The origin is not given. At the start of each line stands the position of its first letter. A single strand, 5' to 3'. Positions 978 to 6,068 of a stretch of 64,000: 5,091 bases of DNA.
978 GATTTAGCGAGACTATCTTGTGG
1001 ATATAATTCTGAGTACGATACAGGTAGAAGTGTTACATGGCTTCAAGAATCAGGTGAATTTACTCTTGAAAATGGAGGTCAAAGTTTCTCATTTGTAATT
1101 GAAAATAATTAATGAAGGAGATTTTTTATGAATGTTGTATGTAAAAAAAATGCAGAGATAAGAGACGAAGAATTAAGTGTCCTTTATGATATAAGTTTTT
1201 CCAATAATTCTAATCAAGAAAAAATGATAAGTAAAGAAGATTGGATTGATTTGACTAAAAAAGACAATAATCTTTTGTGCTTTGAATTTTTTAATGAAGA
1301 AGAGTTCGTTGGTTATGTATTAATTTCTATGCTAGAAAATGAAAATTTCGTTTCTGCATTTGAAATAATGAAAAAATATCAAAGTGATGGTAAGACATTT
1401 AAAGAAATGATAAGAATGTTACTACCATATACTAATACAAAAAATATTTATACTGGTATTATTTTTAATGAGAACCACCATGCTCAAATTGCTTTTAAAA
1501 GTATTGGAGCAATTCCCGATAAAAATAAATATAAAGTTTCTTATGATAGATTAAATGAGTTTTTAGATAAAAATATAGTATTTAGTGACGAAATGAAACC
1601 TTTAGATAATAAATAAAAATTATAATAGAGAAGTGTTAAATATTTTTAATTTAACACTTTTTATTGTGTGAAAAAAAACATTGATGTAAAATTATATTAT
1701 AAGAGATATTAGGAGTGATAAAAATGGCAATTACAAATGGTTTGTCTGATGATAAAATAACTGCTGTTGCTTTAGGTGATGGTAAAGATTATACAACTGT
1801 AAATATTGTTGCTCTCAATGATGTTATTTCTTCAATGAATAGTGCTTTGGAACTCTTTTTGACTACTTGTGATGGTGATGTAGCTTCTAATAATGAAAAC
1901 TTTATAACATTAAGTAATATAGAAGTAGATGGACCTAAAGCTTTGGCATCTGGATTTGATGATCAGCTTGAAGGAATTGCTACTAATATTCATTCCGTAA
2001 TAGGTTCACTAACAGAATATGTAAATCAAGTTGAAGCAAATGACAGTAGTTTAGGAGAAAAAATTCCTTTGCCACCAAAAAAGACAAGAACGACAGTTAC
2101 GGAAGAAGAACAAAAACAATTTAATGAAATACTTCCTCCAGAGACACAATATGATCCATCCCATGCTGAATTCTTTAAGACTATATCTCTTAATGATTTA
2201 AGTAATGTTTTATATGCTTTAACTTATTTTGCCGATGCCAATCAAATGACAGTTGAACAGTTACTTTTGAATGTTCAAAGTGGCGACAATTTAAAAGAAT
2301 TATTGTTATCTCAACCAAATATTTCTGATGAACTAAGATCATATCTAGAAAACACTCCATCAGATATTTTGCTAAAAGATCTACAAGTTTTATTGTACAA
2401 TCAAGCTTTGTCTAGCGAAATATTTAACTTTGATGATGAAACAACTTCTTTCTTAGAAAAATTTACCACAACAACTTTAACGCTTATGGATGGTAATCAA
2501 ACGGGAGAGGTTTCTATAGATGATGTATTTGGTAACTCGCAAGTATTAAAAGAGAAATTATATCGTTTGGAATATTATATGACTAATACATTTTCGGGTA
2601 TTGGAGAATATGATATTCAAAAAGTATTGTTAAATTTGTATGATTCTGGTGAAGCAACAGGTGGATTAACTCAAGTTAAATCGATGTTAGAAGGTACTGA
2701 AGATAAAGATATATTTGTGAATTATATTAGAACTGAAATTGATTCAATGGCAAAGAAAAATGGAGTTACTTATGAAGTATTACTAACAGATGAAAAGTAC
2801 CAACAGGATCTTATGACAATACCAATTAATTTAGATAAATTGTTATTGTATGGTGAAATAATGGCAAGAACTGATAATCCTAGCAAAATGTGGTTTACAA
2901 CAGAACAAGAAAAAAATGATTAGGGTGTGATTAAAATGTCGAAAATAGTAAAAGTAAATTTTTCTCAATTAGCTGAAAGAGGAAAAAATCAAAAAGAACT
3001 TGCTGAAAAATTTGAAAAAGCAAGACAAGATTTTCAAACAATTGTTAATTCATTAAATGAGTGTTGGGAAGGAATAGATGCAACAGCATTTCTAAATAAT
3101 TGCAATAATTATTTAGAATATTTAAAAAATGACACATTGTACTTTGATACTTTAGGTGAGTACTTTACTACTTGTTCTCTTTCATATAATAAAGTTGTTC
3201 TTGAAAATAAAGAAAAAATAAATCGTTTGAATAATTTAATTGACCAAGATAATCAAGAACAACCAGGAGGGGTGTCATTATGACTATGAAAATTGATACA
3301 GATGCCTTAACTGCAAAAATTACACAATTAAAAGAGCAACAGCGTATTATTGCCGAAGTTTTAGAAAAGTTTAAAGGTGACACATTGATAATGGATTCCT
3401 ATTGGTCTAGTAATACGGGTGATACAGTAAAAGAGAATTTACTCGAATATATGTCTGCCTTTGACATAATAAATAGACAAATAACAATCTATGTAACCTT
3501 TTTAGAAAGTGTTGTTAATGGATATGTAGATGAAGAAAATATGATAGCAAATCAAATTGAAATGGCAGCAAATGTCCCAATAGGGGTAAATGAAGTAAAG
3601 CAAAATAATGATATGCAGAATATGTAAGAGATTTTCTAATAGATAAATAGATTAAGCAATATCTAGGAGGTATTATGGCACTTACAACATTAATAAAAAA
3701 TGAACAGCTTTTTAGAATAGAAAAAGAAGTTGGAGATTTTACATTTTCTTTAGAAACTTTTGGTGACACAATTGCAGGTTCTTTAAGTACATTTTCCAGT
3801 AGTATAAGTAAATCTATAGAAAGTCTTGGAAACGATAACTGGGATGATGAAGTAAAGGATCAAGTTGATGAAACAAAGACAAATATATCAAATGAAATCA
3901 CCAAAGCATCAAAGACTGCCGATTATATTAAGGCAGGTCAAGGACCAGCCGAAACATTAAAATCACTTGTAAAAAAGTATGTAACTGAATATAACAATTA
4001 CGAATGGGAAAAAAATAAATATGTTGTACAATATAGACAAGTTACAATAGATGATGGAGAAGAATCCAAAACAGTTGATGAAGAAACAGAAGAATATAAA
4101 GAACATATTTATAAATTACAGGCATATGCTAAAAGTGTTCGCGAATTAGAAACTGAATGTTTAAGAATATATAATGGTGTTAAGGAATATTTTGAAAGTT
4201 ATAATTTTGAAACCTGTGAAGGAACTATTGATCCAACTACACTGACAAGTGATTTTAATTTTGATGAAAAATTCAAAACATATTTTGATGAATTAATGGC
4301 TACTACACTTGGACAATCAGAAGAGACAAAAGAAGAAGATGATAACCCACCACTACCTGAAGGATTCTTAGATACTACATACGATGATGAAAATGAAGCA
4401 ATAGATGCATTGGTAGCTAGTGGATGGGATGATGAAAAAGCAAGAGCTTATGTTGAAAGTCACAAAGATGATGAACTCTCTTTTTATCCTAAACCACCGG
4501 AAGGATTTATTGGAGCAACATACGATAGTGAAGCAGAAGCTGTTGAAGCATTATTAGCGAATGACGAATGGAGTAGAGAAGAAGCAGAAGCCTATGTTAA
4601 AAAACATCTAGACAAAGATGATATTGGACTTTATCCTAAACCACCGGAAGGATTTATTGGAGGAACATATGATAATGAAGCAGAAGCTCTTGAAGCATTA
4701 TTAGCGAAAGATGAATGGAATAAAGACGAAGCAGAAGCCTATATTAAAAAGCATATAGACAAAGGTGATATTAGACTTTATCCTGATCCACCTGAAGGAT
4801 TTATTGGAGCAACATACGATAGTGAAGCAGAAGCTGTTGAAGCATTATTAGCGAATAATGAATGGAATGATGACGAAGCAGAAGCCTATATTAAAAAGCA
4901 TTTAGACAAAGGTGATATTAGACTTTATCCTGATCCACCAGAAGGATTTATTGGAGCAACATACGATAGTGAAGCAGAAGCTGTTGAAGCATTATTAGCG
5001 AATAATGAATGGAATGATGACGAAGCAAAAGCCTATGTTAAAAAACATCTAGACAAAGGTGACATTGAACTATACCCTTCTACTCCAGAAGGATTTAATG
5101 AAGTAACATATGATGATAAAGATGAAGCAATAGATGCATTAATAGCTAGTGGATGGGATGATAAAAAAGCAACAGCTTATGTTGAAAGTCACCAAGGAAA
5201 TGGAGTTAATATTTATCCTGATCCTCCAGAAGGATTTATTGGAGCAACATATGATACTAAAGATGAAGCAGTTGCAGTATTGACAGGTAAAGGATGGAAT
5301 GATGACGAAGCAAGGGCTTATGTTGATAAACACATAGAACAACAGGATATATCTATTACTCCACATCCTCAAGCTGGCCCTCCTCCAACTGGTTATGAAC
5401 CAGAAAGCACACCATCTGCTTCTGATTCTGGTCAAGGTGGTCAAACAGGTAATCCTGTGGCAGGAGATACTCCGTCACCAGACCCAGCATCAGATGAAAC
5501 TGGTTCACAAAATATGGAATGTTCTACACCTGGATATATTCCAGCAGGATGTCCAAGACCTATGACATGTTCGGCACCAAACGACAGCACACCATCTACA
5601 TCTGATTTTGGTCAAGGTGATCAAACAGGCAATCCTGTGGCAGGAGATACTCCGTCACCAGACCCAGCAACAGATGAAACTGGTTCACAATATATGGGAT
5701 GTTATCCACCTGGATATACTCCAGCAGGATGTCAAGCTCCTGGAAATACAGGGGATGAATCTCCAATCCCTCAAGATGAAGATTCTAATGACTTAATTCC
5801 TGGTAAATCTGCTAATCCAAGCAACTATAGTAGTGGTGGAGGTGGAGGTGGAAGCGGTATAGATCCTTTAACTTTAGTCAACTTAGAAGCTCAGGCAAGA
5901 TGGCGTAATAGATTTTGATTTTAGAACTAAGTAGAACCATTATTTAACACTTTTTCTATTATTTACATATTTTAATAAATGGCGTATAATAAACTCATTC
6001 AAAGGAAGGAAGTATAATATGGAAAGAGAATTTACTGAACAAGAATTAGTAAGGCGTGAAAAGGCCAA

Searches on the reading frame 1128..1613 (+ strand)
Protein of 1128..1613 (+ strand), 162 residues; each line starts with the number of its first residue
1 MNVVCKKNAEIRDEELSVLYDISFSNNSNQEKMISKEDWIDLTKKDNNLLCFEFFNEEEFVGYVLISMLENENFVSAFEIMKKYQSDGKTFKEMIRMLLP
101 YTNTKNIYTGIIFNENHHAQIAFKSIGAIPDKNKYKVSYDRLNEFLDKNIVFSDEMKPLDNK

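Call 61: find_encoding_contigs(protein=window:1128-1613:+, flank=10000, max_places=2)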
Protein window:1128-1613:+ (162 aa): 5 contigs read that carry it; 2 places shown.
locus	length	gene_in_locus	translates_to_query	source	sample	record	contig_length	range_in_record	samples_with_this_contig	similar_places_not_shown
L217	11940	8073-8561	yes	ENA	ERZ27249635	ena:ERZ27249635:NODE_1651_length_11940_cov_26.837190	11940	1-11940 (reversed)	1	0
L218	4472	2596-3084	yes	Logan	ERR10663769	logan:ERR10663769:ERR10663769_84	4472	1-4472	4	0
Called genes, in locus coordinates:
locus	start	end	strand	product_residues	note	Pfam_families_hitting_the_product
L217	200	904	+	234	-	-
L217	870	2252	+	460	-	PF02878:PGM_PMM_I, PF02879:PGM_PMM_II, PF02880:PGM_PMM_III, PF00408:PGM_PMM_IV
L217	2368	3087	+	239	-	PF20772:TACO1_YebC_N, PF01709:Transcrip_reg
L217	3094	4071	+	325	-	PF01210:NAD_Gly3P_dh_N, PF02558:ApbA (weak), PF03807:F420_oxidored (weak), PF07479:NAD_Gly3P_dh_C, PF20618:GPD_NAD_C_bact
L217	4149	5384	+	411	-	-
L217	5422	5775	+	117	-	-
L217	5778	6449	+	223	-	-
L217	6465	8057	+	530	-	-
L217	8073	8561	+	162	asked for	-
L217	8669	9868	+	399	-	-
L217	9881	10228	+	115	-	-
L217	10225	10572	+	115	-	-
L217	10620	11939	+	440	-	?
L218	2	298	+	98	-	?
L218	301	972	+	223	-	-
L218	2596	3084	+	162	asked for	-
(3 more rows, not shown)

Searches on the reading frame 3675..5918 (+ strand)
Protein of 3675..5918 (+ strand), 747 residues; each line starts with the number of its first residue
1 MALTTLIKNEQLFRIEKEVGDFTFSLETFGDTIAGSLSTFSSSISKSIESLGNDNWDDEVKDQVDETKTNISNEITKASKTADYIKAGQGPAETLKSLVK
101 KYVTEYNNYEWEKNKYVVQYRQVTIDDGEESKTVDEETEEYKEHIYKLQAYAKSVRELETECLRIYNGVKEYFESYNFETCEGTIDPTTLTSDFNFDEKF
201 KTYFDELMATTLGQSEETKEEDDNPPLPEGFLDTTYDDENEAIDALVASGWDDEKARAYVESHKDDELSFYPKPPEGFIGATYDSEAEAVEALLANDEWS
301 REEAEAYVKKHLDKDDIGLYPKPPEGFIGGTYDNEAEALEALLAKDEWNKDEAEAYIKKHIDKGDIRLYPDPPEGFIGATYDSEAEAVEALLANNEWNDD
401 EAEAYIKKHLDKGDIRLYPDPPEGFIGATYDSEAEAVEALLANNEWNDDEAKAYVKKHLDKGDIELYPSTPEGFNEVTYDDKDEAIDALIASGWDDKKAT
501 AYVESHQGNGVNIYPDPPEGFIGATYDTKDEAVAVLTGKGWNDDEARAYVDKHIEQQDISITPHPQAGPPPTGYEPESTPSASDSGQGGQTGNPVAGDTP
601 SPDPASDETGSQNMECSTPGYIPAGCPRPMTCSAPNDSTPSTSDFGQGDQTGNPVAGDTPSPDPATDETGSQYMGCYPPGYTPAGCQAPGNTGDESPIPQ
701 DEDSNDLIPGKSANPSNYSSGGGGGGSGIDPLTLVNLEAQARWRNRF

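Call 23: search_protein_families(library=pfam, proteins=[window:3675-5918:+])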
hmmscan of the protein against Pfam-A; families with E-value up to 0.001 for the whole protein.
window:3675-5918:+ (747 aa): 2 families
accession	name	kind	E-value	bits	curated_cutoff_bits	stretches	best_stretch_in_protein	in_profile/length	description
PF15366.11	DUF4597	-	3.7e-10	39.8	26.5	0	444-475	6-37/63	Domain of unknown function (DUF4597)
PF18885.6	DUF5648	-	2.7e-05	24.8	25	0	430-550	15-133/134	Domain of unknown function (DUF5648)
